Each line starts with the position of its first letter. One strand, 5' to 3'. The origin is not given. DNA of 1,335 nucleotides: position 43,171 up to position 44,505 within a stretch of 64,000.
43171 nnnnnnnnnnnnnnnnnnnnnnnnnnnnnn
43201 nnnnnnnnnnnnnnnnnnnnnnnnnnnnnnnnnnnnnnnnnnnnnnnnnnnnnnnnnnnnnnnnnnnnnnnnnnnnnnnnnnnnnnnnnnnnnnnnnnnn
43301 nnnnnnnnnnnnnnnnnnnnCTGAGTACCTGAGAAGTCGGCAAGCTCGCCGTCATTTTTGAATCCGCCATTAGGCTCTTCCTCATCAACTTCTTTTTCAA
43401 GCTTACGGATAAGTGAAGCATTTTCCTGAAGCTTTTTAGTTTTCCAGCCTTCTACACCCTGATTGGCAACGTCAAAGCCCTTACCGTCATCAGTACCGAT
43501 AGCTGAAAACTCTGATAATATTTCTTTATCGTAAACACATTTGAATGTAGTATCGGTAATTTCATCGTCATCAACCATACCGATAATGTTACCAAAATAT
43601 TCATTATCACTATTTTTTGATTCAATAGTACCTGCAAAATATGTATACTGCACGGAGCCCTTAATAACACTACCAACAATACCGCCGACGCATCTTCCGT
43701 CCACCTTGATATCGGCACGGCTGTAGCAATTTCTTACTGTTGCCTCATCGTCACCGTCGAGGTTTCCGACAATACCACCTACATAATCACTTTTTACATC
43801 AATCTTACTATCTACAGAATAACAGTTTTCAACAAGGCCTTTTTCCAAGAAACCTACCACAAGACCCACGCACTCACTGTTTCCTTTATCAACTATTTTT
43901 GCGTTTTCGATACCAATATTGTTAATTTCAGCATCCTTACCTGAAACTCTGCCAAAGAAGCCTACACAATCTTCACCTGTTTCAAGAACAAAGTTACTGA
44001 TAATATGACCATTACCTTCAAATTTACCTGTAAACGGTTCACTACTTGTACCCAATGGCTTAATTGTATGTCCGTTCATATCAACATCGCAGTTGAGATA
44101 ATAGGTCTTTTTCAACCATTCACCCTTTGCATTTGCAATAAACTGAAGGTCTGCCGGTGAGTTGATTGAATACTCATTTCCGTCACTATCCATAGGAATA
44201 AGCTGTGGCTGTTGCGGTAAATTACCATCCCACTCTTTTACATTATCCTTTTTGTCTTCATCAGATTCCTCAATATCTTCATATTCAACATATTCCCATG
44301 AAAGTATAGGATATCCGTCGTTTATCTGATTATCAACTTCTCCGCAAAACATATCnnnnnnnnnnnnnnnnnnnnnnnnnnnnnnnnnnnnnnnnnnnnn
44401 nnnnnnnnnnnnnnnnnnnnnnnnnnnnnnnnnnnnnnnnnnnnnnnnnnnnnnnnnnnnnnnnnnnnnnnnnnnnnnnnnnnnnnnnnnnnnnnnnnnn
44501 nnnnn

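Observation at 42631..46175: FHA-FHA-ABC ATPase paired with an ABC-2 permease carrying a large GLUG-repeat ectodomain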

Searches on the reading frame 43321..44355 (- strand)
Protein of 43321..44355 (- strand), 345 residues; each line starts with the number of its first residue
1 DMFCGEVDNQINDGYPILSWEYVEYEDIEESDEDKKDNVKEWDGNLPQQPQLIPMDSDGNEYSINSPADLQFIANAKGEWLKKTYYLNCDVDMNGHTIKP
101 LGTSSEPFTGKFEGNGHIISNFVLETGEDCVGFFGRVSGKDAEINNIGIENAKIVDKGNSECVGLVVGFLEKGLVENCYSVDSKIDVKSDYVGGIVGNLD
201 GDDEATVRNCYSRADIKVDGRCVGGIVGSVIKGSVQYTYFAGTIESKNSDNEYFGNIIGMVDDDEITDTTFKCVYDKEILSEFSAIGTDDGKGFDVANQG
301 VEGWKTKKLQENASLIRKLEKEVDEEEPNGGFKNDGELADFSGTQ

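Call 6: search_protein_families(library=pfam, proteins=[window:43321-44355:-], max_evalue=10)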
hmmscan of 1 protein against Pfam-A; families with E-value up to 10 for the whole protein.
seq(345 aa): 3 families
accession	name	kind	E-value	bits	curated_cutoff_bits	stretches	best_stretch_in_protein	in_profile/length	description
PF07581.17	Glug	-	1.5e-12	47.4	20.5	3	191-216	4-27/28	The GLUG motif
PF05818.17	TraT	-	0.22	11.7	31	1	205-281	82-145/214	Enterobacterial TraT complement resistance protein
PF08853.16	DUF1823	-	0.23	12.1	25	1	17-56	22-62/113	Domain of unknown function (DUF1823)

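Call 31: search_protein_representatives(protein=window:43332-44355:-)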
Query: 341 residues. Proteins with E-value up to 0.001 (for the whole library): 32837; up to 1e-10: 10613; up to 1e-30: 1213. The best 150 are listed.
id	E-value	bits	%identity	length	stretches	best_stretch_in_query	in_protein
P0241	3.6e-128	444.4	33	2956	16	40-238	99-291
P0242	9.1e-124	429.9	29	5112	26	94-259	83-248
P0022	4.1e-123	427.8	58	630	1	2-341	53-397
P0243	3.7e-122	424.6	35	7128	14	98-269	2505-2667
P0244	4.1e-121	421.2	35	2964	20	63-259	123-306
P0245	2.3e-120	418.7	33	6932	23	57-248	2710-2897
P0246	2.4e-119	415.4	32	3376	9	13-260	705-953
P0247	5.4e-109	381.3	34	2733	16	81-260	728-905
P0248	2.0e-107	376.2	36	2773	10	79-244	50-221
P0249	2.0e-106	372.9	34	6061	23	86-261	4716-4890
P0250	2.2e-103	362.9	34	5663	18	83-271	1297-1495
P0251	5.2e-99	348.5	36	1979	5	83-247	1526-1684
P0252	1.1e-98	347.4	35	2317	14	99-282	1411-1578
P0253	1.8e-97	343.4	33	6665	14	58-245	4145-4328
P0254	3.5e-97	342.5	34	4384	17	83-268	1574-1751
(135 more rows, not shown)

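Call 46: predict_structure(alignment_id=A2)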
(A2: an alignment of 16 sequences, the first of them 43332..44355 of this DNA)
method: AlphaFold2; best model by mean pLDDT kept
length: 341 residues; sequences in the alignment: 16
mean_pLDDT: 79.7   pTM: 0.81
mean pLDDT of the five models: 79.7, 78.9, 78.6, 78.6, 78.2
residues with pLDDT >= 90: 175; 70-90: 86; 50-70: 22; < 50: 58
segments of 3 or more residues with pLDDT < 50: 1-36, 320-341
pLDDT, mean of each block of 10 residues (from residue 1): 31 31 32 49 82 86 91 90 93 94 95 92 92 95 94 92 97 94 95 96 86 93 95 91 84 90 71 89 88 82 85 62 39 38 31
secondary structure, 60 per line:
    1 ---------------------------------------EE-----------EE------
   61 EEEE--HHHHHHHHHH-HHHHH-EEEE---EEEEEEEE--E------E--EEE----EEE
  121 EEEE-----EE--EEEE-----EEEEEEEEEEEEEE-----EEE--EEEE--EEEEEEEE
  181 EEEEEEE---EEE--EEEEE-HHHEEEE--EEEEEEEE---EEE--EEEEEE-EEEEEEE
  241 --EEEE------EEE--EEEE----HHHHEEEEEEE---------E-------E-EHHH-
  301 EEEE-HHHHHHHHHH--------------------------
elements in order: E61-64 H67-76 H78-82 E84-87 E91-98 E111-113 E118-124 E134-137 E143-156 E162-164 E167-170 E173-187 E191-193 E196-200 E205-208 E211-218 E222-224 E227-232 E234-240 E243-246 E253-255 E258-261 H266-269 E270-276 E301-304 H306-315

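Call 49: fold_search(model_id=the predicted structure, library=pdb)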
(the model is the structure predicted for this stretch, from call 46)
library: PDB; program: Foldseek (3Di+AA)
matches with E <= 10: 242; with E <= 0.001: 1
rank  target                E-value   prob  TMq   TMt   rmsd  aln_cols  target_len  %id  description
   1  3n6z                  9.7e-06  1.00  0.54  0.54   5.6       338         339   18  Crystal structure of a putative immunoglobulin A1 protease (BACOVA_03286) from Bacteroides ovatus at 1.30 A resolution (released 2010-07-21)
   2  7uvk                  3.9e-02  0.97  0.40  0.13   8.4       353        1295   17  G. haemolysans IgA1 protease (released 2022-11-23)
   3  6xja_P                4.9e-02  0.99  0.44  0.14   8.0       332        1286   13  Streptococcus Pneumoniae IgA1 Protease with IgA1 substrate (released 2021-01-20)
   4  4pmh                  6.0e-02  0.41  0.28  0.27  11.4       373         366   11  The structure of rice weevil pectin methyl esterase (released 2014-11-12)
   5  7uvl_P                7.7e-02  0.96  0.39  0.13   7.7       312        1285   14  IgA1 Protease with IgA1 substrate (released 2022-11-23)
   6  1jta                  1.0e-01  0.47  0.27  0.26  11.9       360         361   12  Crystal Structure of Pectate Lyase A (C2 form) (released 2002-06-19)
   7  4mxn_C                1.0e-01  0.21  0.20  0.27  11.6       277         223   14  Crystal structure of a putative glycosyl hydrolase (PARMER_00599) from Parabacteroides merdae ATCC 43184 at 1.95 A res (released 2013-10-23)
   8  2pyg_A                1.1e-01  0.09  0.15  0.14  15.3       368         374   11  Azotobacter vinelandii Mannuronan C-5 epimerase AlgE4 A-module (released 2008-05-27)
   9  7jgj_A                1.6e-01  0.98  0.41  0.12   6.7       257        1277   16  IgA1 Protease in complex with neutralizing mAb (released 2020-12-09)
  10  2pyg_B                1.6e-01  0.06  0.12  0.11  15.8       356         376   12  Azotobacter vinelandii Mannuronan C-5 epimerase AlgE4 A-module (released 2008-05-27)
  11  6xjb                  1.9e-01  0.99  0.41  0.12   6.0       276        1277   15  IgA1 Protease (released 2020-12-09)
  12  1jrg_B                1.9e-01  0.23  0.24  0.24  12.7       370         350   10  Crystal Structure of the R3 form of Pectate Lyase A, Erwinia chrysanthemi (released 2002-06-19)
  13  1jrg_A                1.9e-01  0.14  0.21  0.20  12.7       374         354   12  Crystal Structure of the R3 form of Pectate Lyase A, Erwinia chrysanthemi (released 2002-06-19)
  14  9ozl_B                2.2e-01  0.11  0.17  0.17  13.8       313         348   10  Crystal structure of the polysaccharide lyase RbmB from Vibrio cholerae (released 2026-03-11)
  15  4mxn_D                2.3e-01  0.12  0.18  0.24  13.1       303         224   12  Crystal structure of a putative glycosyl hydrolase (PARMER_00599) from Parabacteroides merdae ATCC 43184 at 1.95 A res (released 2013-10-23)
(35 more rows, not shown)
